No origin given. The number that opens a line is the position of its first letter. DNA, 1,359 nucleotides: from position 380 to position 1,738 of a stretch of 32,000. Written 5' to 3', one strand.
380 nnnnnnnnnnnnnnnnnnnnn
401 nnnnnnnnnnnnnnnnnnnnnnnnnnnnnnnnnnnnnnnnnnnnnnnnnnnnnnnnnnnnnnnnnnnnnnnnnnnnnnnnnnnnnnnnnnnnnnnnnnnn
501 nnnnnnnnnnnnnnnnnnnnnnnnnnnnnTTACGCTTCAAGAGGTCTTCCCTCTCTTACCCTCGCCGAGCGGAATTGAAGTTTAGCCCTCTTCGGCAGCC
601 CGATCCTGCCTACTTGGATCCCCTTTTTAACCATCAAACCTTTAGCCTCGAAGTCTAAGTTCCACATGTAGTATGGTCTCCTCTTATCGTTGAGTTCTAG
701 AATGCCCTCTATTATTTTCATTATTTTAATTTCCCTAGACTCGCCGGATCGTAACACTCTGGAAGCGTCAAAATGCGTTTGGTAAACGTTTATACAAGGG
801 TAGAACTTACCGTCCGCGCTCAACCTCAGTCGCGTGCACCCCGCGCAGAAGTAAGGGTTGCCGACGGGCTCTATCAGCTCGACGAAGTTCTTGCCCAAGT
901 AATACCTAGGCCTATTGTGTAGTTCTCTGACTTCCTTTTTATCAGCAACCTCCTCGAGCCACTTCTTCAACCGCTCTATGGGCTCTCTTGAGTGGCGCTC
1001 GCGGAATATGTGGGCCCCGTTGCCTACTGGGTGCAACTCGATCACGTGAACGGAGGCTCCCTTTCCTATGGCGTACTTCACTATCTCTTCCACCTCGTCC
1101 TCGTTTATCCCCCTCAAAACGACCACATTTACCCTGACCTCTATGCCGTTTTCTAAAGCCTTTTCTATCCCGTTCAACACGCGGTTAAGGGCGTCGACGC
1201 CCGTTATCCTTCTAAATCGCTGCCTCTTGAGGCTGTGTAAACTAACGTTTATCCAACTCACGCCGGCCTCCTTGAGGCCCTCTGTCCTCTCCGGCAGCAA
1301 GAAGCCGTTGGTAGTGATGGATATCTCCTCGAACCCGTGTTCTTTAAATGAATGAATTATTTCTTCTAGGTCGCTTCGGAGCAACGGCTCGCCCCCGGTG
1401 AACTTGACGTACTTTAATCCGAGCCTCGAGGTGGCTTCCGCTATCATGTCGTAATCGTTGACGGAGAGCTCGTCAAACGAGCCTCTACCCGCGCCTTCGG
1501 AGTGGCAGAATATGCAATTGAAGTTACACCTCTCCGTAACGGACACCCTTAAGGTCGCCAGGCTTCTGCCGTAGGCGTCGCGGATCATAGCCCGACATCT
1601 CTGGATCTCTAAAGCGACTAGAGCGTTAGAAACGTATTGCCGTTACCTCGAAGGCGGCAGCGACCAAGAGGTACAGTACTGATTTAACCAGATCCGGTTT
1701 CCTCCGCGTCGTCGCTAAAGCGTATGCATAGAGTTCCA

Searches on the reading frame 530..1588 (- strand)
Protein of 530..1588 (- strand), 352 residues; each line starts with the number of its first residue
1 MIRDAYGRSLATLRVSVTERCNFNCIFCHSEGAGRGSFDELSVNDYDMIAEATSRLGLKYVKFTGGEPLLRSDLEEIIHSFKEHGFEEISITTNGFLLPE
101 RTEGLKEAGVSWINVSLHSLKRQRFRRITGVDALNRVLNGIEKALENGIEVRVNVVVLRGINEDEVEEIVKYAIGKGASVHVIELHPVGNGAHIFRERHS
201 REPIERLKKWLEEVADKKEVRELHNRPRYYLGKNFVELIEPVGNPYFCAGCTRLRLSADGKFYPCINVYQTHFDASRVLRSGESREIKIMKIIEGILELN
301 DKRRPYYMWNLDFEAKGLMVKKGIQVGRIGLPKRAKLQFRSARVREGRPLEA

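Call 50: find_encoding_contigs(protein=window:530-1588:-, flank=10000, max_places=1)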
Protein window:530-1588:- (352 aa): 10 contigs read that carry it; 1 place shown.
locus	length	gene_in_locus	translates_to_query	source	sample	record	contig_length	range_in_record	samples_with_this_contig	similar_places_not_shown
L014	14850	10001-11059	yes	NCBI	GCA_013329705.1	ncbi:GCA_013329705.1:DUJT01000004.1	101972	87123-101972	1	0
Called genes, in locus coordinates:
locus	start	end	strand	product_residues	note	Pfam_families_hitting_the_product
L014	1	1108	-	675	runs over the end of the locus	-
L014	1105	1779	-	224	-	-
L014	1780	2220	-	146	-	PF12802:MarR_2, PF12840:HTH_20 (weak), PF01978:TrmB (weak)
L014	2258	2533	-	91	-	-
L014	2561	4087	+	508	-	PF04055:Radical_SAM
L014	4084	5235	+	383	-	PF22082:TtuA_LIM_N, PF02540:NAD_synthase (weak), PF00733:Asn_synthase (faint), PF01171:ATP_bind_3, PF03054:tRNA_Me_trans (weak), PF06508:QueC (weak)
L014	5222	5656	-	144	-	PF08279:HTH_11 (weak), PF13404:HTH_AsnC-type, PF13412:HTH_24, PF01037:AsnC_trans_reg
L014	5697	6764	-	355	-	PF01266:DAO (weak), PF01946:Thi4 (weak), PF03486:HI0933_like (weak), PF05834:Lycopene_cycl (faint), PF07992:Pyr_redox_2, PF12831:FAD_oxidored, PF13450:NAD_binding_8, PF22578:GGR_cat (weak)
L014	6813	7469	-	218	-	PF00156:Pribosyltran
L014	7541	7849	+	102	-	PF01910:Thiamine_BP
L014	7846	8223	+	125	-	PF01325:Fe_dep_repress, PF09339:HTH_IclR (weak), PF13412:HTH_24 (weak), PF02742:Fe_dep_repr_C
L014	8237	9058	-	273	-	PF02830:V4R (weak)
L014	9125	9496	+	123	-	-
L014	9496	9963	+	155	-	-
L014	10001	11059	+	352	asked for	PF19238:Radical_SAM_2 (faint), PF04055:Radical_SAM, PF06463:Mob_synth_C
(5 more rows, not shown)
